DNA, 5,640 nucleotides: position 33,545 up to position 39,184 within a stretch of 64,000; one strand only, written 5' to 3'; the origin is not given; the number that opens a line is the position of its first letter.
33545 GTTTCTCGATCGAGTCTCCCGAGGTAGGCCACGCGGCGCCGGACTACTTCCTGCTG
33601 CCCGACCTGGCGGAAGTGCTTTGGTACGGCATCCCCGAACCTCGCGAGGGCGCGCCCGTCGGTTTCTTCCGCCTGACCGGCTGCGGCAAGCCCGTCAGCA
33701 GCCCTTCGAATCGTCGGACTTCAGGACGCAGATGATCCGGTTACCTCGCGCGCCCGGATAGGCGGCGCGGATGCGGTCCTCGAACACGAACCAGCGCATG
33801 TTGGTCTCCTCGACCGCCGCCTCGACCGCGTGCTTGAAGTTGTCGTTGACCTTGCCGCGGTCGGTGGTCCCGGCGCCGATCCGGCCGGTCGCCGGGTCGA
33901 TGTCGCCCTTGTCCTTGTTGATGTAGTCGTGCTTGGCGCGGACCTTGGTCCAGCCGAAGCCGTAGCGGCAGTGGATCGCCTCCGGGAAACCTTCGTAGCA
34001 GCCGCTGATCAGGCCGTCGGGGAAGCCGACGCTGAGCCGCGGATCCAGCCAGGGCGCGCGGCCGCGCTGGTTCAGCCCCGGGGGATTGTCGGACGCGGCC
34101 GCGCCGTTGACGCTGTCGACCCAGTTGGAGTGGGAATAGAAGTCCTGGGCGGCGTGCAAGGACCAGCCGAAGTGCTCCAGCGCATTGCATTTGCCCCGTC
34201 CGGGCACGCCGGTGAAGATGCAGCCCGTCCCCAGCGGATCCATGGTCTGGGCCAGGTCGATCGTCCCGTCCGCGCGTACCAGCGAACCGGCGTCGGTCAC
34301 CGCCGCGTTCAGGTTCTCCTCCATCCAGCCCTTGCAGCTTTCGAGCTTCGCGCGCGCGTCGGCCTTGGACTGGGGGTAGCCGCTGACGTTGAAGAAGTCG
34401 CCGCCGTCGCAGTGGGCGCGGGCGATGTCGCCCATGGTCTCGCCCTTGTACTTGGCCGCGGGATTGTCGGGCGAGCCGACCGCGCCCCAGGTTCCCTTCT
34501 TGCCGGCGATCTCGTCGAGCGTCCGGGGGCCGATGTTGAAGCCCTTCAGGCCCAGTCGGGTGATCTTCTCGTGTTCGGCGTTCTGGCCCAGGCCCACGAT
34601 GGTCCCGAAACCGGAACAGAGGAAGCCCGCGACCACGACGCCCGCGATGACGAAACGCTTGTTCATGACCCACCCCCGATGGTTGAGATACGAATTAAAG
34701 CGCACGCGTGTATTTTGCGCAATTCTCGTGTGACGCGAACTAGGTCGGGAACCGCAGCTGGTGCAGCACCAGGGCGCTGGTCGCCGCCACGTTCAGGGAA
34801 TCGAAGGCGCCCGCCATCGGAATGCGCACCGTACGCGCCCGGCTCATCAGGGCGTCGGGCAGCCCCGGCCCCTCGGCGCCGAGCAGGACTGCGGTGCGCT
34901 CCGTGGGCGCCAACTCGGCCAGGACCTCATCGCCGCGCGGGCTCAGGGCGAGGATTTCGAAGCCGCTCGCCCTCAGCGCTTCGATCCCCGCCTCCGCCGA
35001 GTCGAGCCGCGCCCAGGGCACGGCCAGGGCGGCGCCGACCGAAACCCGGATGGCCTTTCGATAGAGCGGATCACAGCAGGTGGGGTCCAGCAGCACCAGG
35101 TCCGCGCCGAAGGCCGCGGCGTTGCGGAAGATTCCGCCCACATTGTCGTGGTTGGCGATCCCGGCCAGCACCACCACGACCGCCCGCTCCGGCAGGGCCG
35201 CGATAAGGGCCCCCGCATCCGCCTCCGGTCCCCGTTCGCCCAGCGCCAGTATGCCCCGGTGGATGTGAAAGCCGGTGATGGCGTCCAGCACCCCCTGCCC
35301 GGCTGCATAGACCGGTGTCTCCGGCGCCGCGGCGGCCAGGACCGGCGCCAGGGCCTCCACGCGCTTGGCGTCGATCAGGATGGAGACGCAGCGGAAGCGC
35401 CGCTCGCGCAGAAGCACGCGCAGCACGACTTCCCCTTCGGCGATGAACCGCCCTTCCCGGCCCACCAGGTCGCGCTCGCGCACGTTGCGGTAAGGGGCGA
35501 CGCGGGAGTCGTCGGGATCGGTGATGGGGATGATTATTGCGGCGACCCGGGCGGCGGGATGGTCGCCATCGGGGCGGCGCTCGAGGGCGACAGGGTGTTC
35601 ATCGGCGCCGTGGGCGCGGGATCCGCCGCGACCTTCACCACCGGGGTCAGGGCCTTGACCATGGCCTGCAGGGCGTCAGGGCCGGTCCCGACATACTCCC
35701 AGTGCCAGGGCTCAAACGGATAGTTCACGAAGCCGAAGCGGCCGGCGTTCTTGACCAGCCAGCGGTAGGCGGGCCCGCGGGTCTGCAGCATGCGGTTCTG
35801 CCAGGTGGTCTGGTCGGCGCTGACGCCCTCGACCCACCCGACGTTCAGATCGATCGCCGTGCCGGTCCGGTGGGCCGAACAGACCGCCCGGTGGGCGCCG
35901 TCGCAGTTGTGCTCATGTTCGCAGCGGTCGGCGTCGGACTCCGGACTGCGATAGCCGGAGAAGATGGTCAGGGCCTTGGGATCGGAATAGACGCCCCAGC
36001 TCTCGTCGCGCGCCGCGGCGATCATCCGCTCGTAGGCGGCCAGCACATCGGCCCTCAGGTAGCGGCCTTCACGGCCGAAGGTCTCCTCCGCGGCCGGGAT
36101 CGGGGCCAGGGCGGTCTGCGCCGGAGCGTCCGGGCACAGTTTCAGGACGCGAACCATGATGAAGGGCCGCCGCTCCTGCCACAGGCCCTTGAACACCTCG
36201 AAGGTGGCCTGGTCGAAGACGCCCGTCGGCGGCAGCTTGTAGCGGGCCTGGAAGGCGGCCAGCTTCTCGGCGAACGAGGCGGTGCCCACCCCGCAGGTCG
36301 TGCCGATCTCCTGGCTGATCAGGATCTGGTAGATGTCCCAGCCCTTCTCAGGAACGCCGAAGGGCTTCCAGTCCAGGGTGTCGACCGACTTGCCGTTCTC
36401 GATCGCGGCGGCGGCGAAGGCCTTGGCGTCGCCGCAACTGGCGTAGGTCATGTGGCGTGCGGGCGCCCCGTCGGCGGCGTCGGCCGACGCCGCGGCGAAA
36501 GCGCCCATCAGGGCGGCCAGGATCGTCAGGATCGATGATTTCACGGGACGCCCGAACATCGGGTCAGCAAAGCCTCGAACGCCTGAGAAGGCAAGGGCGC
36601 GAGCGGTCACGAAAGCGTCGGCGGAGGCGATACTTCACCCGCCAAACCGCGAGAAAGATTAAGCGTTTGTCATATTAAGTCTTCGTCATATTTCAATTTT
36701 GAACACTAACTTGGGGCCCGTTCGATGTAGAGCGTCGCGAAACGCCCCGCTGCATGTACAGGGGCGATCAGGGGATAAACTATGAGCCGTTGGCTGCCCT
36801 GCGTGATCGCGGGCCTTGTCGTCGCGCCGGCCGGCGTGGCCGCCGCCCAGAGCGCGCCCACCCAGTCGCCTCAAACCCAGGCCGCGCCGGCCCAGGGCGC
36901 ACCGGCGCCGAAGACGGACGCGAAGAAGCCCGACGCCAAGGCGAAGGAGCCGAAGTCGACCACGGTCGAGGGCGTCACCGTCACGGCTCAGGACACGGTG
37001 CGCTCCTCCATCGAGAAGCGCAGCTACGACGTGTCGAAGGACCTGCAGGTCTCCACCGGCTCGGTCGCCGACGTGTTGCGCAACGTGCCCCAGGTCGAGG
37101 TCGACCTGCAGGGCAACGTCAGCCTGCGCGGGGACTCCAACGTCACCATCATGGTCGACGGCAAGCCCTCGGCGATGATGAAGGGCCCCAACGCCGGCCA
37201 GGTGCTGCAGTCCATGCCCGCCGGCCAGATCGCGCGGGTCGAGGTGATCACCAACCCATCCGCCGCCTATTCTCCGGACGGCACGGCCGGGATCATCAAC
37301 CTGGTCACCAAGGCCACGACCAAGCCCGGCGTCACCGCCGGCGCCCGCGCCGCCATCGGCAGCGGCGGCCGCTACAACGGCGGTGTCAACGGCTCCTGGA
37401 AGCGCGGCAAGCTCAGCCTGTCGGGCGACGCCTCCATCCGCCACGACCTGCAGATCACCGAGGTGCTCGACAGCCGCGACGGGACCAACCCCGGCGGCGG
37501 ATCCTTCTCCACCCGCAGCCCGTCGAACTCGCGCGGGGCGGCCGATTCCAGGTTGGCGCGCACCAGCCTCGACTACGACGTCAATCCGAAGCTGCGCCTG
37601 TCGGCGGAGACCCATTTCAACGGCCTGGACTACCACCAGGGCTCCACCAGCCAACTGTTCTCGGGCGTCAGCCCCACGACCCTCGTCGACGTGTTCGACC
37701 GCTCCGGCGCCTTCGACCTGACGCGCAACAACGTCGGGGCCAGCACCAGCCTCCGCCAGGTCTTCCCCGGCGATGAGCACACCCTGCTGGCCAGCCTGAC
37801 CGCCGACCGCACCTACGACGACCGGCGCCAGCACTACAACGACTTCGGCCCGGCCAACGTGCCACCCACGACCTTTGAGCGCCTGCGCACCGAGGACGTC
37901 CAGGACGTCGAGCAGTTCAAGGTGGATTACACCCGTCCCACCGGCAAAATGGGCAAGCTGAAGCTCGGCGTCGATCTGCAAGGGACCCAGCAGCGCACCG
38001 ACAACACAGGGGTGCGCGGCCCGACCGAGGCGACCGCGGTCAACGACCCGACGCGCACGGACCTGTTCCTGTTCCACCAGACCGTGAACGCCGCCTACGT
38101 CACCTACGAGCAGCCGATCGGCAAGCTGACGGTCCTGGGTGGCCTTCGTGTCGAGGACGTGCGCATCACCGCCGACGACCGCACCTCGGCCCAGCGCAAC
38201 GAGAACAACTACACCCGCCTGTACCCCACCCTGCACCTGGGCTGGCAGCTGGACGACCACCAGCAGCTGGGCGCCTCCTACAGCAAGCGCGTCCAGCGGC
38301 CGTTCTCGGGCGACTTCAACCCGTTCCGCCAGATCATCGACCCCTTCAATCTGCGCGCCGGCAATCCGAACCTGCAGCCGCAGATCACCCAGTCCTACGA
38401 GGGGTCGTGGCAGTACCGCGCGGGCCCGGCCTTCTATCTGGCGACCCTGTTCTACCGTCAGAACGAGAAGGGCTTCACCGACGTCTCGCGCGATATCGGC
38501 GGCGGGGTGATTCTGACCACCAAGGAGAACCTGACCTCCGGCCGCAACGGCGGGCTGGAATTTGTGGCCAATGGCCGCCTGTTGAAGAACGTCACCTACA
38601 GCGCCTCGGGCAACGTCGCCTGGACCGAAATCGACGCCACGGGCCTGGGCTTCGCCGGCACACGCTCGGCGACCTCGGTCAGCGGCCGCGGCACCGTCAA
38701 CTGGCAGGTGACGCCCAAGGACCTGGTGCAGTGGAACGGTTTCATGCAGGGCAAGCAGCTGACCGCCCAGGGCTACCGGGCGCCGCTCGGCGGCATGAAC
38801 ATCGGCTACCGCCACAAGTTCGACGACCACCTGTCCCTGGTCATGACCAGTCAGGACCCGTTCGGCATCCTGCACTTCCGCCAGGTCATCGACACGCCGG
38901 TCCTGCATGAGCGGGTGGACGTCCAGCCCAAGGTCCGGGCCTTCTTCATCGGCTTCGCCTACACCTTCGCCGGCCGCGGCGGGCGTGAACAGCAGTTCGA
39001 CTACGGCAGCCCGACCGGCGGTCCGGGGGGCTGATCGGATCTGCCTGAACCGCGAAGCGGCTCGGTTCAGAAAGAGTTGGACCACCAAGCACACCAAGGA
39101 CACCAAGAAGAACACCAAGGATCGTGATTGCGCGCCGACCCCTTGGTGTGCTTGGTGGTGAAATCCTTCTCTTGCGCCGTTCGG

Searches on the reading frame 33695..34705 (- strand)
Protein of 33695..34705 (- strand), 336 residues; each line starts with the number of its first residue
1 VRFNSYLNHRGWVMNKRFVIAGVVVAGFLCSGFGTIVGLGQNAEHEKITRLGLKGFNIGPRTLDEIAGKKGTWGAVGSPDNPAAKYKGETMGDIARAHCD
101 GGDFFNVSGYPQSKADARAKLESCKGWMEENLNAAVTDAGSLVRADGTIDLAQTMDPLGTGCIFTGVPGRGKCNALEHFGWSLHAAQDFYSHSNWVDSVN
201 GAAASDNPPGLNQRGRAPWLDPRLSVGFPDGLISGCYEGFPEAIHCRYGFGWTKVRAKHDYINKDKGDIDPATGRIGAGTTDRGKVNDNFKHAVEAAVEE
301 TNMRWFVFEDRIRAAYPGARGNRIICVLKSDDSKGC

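Call 75: search_protein_families(library=pfam, proteins=[window:33695-34705:-], max_evalue=0.00001)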
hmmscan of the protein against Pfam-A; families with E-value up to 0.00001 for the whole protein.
window:33695-34705:- (336 aa): 1 family
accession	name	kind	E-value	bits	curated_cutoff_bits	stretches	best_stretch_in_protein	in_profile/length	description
PF25107.1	VWA7_N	-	6.9e-06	26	27.5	0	175-200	79-104/230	VWA7 N-terminal domain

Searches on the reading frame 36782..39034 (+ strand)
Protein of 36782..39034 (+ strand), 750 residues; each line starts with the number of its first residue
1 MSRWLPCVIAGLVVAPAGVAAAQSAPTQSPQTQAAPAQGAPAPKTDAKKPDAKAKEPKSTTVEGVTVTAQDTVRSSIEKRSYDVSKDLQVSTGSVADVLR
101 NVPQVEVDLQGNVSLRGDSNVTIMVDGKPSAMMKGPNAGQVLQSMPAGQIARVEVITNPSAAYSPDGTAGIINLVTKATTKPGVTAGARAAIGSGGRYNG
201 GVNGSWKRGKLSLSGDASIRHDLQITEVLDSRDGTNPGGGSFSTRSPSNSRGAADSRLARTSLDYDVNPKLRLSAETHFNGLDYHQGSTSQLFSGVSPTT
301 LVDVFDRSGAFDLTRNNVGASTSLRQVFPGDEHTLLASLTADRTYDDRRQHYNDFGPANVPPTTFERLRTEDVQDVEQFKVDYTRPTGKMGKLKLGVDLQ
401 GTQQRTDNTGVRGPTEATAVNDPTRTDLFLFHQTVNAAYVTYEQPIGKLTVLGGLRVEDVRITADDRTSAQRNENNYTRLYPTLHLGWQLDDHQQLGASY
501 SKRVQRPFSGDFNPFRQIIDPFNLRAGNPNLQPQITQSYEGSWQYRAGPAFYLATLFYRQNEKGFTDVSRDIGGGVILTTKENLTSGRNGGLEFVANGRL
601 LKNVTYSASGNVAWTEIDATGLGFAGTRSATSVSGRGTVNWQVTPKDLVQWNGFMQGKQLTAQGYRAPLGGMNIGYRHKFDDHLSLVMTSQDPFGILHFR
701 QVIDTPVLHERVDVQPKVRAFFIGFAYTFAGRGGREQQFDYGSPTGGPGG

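Call 75: search_protein_families(library=pfam, proteins=[window:36782-39034:+], max_evalue=0.00001)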
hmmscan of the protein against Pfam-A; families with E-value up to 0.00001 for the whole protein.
window:36782-39034:+ (750 aa): 3 families
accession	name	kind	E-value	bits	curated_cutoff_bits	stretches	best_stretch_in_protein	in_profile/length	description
PF14905.12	OMP_b-brl_3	-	2.4e-73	248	27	1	331-727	6-408/408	Outer membrane protein beta-barrel family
PF00593.30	TonB_dep_Rec_b-barrel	-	1.4e-18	68.5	27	1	278-652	79-385/436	TonB dependent receptor-like, beta-barrel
PF07715.20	Plug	-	1.7e-09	38.6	23.9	1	91-171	21-107/107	TonB-dependent Receptor Plug Domain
